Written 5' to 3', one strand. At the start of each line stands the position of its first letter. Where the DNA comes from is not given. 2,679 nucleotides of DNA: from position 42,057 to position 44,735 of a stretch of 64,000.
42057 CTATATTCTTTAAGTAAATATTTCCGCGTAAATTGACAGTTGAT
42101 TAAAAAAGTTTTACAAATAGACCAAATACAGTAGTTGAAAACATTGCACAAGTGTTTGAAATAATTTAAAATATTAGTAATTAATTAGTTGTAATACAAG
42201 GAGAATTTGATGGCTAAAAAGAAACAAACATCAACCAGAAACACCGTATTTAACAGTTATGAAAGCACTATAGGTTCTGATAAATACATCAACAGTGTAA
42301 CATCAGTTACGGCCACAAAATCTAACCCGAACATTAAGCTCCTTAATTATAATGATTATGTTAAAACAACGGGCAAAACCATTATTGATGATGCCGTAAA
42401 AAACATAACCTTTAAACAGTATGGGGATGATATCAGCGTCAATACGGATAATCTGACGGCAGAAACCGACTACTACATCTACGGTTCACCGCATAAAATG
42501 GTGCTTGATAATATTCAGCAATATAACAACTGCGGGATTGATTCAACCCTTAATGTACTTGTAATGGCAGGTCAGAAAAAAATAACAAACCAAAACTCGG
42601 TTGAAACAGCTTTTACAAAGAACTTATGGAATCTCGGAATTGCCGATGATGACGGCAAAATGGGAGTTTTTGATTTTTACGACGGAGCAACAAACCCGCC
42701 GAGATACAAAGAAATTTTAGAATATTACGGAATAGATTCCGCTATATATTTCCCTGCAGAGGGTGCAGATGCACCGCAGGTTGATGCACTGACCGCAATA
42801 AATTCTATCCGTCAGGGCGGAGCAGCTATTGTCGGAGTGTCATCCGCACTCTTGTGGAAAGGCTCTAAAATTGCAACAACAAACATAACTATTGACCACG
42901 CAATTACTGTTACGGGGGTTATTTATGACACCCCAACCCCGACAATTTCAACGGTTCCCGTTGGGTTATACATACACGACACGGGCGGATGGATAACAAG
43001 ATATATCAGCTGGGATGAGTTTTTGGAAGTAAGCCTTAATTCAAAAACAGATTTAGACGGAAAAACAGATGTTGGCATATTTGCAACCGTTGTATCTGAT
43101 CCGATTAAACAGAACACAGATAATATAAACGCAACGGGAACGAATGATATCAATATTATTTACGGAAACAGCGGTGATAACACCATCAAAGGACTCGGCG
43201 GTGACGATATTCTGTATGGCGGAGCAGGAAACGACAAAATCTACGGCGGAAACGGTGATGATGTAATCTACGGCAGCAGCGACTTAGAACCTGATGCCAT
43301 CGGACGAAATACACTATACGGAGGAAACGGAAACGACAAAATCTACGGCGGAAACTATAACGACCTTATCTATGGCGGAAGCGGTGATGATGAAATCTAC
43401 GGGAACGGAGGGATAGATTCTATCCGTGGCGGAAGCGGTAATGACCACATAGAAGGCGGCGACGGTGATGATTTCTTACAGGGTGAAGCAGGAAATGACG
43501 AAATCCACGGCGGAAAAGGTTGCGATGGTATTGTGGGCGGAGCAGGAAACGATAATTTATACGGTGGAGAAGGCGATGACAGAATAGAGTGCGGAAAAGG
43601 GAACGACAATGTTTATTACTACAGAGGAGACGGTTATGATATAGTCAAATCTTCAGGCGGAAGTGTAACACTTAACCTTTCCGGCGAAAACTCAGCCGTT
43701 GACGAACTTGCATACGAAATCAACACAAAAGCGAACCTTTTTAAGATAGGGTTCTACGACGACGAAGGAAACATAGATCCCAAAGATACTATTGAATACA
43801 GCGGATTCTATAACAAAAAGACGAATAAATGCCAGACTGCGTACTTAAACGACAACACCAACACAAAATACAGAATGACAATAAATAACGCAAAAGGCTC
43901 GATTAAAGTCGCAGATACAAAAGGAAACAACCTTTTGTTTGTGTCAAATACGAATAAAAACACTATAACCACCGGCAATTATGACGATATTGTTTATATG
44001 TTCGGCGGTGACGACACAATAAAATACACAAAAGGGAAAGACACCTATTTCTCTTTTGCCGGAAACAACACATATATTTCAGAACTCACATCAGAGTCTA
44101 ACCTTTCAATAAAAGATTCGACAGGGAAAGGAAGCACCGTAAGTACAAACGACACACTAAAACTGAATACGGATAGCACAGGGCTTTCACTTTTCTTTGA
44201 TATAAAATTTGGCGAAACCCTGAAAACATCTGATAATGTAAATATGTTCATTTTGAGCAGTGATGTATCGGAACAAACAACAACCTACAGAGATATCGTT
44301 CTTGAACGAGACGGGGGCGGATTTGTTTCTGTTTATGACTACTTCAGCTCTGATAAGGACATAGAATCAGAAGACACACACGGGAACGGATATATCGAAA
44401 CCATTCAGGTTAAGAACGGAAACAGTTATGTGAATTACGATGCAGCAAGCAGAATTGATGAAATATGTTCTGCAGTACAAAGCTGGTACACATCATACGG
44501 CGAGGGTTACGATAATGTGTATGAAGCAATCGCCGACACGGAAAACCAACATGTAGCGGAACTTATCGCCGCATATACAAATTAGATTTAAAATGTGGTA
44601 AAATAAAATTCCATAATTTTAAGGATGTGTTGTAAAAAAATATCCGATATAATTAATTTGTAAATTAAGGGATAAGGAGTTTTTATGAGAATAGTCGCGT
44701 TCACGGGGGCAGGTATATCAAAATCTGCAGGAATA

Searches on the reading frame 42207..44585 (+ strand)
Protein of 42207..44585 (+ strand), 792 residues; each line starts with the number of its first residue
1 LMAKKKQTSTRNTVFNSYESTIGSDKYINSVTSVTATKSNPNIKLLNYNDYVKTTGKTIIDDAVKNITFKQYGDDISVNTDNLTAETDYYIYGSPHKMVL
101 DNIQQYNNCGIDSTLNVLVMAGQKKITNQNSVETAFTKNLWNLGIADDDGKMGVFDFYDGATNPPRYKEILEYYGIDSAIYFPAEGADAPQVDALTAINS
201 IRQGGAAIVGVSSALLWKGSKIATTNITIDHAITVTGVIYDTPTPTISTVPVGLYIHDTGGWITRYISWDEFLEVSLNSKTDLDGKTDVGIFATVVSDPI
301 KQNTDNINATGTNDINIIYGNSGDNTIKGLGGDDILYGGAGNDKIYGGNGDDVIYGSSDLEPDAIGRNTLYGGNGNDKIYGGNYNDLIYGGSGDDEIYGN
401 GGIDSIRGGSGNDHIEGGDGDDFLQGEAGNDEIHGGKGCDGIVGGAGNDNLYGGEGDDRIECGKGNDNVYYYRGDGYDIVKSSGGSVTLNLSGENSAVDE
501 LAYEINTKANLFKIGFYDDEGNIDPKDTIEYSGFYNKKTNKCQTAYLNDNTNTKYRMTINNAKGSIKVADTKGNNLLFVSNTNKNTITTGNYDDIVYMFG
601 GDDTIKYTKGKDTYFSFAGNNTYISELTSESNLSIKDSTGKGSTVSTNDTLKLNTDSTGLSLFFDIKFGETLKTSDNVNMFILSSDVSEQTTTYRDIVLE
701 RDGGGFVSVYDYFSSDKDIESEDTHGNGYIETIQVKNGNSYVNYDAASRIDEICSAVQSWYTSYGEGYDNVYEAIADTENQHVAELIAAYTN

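Call 69: search_protein_families(library=pfam, proteins=[window:42207-44585:+], max_evalue=0.001)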
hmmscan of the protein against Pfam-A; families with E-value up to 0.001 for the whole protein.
window:42207-44585:+ (792 aa): 1 family
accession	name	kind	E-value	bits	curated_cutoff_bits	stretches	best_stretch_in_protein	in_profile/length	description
PF00353.25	HemolysinCabind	-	1.6e-34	117.9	23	5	371-406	1-36/36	RTX calcium-binding nonapeptide repeat (4 copies)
